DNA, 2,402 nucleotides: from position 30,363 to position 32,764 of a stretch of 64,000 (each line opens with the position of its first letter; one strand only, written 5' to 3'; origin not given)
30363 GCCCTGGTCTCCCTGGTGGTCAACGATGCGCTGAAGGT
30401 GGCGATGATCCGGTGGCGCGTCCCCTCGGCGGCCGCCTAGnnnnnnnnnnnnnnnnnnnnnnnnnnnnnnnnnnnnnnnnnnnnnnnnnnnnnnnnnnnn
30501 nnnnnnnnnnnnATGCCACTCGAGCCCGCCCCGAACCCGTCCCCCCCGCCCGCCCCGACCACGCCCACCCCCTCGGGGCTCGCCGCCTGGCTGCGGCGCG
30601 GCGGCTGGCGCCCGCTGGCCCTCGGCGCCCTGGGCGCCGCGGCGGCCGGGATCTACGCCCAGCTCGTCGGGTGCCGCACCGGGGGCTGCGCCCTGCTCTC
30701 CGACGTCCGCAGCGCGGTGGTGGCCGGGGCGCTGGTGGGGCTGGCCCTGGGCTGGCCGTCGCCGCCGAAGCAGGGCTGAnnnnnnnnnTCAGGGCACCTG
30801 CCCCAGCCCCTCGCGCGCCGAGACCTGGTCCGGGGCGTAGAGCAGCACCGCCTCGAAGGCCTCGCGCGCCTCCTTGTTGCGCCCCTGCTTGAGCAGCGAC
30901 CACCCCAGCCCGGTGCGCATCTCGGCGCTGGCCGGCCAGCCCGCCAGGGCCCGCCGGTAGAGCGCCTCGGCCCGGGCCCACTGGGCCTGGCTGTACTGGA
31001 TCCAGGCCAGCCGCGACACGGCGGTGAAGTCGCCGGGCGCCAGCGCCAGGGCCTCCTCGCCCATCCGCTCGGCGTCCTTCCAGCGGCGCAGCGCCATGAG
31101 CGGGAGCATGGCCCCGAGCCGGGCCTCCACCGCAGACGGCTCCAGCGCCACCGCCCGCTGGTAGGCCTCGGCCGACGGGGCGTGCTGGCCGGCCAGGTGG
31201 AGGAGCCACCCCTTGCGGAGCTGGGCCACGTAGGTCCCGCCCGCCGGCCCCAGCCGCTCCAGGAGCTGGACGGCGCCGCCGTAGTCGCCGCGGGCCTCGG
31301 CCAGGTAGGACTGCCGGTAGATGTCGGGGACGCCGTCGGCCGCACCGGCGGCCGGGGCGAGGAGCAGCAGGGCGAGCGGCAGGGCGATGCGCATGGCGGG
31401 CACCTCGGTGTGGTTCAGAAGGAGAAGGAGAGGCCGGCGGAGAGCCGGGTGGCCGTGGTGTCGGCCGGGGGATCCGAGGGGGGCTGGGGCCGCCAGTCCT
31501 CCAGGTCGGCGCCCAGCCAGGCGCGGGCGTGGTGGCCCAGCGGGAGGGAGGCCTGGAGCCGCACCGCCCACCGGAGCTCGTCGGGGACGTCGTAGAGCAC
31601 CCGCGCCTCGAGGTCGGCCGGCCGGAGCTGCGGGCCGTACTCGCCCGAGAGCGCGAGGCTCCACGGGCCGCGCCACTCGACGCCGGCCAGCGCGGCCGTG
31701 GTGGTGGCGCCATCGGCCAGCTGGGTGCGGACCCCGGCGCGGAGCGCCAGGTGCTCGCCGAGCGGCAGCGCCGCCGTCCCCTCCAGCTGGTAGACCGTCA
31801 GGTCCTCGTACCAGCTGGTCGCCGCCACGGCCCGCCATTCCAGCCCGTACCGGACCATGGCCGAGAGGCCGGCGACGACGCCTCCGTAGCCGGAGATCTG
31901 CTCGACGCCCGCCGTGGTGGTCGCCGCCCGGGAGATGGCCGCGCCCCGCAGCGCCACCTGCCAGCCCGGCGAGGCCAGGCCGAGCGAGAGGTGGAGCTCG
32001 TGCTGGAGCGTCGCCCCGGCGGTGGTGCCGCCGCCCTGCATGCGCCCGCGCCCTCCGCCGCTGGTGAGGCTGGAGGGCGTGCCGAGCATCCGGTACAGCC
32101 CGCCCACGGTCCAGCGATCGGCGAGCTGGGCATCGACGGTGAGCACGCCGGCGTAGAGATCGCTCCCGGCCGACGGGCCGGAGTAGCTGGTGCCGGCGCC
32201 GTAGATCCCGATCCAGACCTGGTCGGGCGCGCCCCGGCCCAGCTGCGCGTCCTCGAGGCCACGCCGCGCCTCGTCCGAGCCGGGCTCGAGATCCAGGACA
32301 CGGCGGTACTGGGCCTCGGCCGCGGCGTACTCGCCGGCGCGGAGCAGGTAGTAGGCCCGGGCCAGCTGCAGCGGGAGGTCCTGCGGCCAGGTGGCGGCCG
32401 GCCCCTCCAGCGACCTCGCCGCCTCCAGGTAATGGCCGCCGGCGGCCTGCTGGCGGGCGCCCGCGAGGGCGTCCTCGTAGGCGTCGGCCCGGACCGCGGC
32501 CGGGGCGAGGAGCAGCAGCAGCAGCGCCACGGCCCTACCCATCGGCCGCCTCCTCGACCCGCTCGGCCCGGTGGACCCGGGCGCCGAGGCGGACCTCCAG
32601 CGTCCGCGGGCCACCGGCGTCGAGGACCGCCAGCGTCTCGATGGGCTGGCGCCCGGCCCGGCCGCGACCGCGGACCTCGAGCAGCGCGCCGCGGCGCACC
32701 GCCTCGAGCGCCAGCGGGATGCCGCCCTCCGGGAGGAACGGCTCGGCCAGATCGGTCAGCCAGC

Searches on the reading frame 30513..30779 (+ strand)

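Call 43: search_protein_families(library=pfam, proteins=[window:30513-30779:+], max_evalue=10)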
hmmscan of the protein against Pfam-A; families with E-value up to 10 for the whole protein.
window:30513-30779:+ (88 aa): 1 family
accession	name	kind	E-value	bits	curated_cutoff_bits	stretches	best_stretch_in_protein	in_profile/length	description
PF09163.16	Form-deh_trans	-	0.056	13.7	22.1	1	29-53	9-33/44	Formate dehydrogenase N, transmembrane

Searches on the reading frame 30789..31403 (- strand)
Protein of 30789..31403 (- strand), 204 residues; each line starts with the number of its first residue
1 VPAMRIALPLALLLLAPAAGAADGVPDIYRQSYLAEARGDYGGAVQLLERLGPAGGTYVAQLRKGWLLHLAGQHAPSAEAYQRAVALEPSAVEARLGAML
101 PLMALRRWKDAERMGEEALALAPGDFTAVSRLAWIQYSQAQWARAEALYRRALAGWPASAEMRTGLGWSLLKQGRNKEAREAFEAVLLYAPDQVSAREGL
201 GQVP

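Call 7: search_protein_families(library=pfam, proteins=[window:30789-31403:-], max_evalue=0.01)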
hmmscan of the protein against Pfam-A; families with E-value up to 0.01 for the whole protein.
window:30789-31403:- (204 aa): 17 families
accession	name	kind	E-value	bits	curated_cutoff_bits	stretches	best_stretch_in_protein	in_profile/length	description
PF07719.23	TPR_2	-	1.4e-15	56.4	27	1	165-192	6-33/34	Tetratricopeptide repeat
PF14559.12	TPR_19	-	3.9e-15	56.4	25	2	139-193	4-58/68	Tetratricopeptide repeat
PF13432.12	TPR_16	-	3.8e-13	50.1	32.7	2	166-203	3-40/65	Tetratricopeptide repeat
PF13428.12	TPR_14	-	1.2e-11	44.5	23.5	0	132-167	7-42/44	Tetratricopeptide repeat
PF00515.34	TPR_1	-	3.3e-11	42.9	27.8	0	163-192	4-33/34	Tetratricopeptide repeat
PF13174.12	TPR_6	-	7.4e-11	42.4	26.3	0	166-192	6-32/33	Tetratricopeptide repeat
PF13424.12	TPR_12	-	1.5e-10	41.5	30.1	1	102-155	13-74/77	Tetratricopeptide repeat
PF13176.12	TPR_7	-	1.3e-08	34.7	27.9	1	129-159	2-34/36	Tetratricopeptide repeat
PF13414.12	TPR_11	-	3.2e-08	33.6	26.8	0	170-203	4-37/42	TPR repeat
PF13374.12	TPR_10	-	2.5e-07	30.9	27.5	0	160-187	2-29/42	Tetratricopeptide repeat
PF13181.12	TPR_8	-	2.6e-07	30.7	25.7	1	160-192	1-33/34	Tetratricopeptide repeat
PF24575.1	TPR_Slam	-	6.7e-06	26.9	35.2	0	133-183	54-104/104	Surface lipoprotein assembly modifier, N-terminal TPR repeats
PF12895.13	ANAPC3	-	8e-06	26.5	27.2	1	106-185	3-81/82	Anaphase-promoting complex, cyclosome, subunit 3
PF13429.12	TPR_15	-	1.3e-05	25.2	26.2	1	137-184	157-204/280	Tetratricopeptide repeat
PF13431.12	TPR_17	-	1.7e-05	25.2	24.4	0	116-146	3-33/34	Tetratricopeptide repeat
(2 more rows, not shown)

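Call 8: search_protein_families(library=ncbifam, proteins=[window:30789-31403:-], max_evalue=0.01)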
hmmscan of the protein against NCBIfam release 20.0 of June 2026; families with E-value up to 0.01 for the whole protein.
window:30789-31403:- (204 aa): 13 families
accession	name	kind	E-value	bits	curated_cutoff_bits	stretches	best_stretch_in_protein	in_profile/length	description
TIGR02917.1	PEP_TPR_lipo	equivalog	3.6e-11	41.7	312.2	1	72-197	139-264/899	XrtA/PEP-CTERM system TPR-repeat protein PrsT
NF033762.1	social_mot_Tgl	equivalog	9.1e-09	35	225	1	77-194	50-170/252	social motility TPR repeat lipoprotein Tgl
NF040658.1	Myxo_OME_TraC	equivalog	2.4e-08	33.2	500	1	62-203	38-169/602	outer membrane exchange accessory lipoprotein TraC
NF040959.1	MamA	equivalog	2.4e-07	30.4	200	1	29-153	40-166/204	magnetosome protein MamA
TIGR02521.1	type_IV_pilW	equivalog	4.4e-07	29.7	154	1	108-185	47-124/234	type IV pilus biogenesis/stability protein PilW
TIGR02552.1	LcrH_SycD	equivalog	6.7e-07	29.1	104.8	1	118-191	44-117/136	SycD/LcrH family type III secretion system chaperone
TIGR03939.1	PGA_TPR_OMP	equivalog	2.6e-06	26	366.65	1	139-187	99-147/800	poly-beta-1,6 N-acetyl-D-glucosamine export porin PgaA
NF033920.0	C39_PA2778_fam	equivalog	5.4e-06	26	150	1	138-197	168-227/255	PA2778 family cysteine peptidase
NF007468.0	PRK10049.1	equivalog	0.00062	18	1043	0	138-196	113-171/817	poly-beta-1,6 N-acetyl-D-glucosamine export porin PgaA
NF008520.0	PRK11447.1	equivalog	0.0007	17.5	858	0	72-140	365-432/1157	cellulose synthase complex outer membrane protein BcsC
NF033758.1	gliding_GltE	equivalog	0.00076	18.6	225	0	109-196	103-190/411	adventurous gliding motility TPR repeat lipoprotein GltE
NF047371.1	FlcA_CTERM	equivalog_domain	0.00089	17.8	300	1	129-190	476-537/646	periplasmic flagellar collar protein FlcA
NF052415.1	T3SS_chap_SctY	equivalog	0.0015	19.1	70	1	128-187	8-67/106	type III secretion apparatus assembly chaperone SctY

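Call 66: search_protein_families(library=padloc, proteins=[window:30789-31403:-], max_evalue=0.001)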
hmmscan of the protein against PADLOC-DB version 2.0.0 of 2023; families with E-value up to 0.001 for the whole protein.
window:30789-31403:- (204 aa): 0 families

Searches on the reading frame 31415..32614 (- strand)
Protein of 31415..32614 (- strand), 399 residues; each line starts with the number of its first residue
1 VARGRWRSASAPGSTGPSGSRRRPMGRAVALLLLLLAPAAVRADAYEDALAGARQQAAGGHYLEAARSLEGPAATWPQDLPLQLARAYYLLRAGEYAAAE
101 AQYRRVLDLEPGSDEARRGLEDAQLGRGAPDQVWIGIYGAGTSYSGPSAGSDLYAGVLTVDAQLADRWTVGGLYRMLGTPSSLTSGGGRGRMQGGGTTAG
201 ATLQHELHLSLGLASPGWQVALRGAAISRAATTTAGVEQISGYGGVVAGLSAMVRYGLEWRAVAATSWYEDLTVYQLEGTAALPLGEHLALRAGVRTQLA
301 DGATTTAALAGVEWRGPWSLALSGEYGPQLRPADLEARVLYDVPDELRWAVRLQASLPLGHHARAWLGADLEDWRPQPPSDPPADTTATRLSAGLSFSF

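Call 7: search_protein_families(library=pfam, proteins=[window:31415-32614:-], max_evalue=0.01)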
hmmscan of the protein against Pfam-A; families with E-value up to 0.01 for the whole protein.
window:31415-32614:- (399 aa): 2 families
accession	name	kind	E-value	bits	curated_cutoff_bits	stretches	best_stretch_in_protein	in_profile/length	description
PF13428.12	TPR_14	-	9.2e-05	23.2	23.5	1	82-120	3-41/44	Tetratricopeptide repeat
PF14559.12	TPR_19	-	0.00067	20.4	25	1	90-132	1-43/68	Tetratricopeptide repeat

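Call 8: search_protein_families(library=ncbifam, proteins=[window:31415-32614:-], max_evalue=0.01)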
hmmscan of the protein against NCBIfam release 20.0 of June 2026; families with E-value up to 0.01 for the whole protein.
window:31415-32614:- (399 aa): 1 family
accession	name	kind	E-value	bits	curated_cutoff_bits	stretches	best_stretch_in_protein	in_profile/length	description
NF033920.0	C39_PA2778_fam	equivalog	0.0015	18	150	1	29-121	138-231/255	PA2778 family cysteine peptidase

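Call 43: search_protein_families(library=pfam, proteins=[window:31415-32614:-], max_evalue=10)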
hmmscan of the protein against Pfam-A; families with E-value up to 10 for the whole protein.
window:31415-32614:- (399 aa): 5 families
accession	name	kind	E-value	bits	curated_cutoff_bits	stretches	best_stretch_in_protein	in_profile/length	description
PF13428.12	TPR_14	-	9.2e-05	23.2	23.5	1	82-120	3-41/44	Tetratricopeptide repeat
PF14559.12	TPR_19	-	0.00067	20.4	25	1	90-132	1-43/68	Tetratricopeptide repeat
PF13432.12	TPR_16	-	0.011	16.6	32.7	1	84-129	1-46/65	Tetratricopeptide repeat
PF07719.23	TPR_2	-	0.019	15.5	27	1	85-112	6-33/34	Tetratricopeptide repeat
PF00515.34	TPR_1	-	0.15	12.4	27.8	1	86-112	7-33/34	Tetratricopeptide repeat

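Call 66: search_protein_families(library=padloc, proteins=[window:31415-32614:-], max_evalue=0.001)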
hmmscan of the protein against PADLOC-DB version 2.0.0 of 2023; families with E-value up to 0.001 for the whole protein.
window:31415-32614:- (399 aa): 0 families
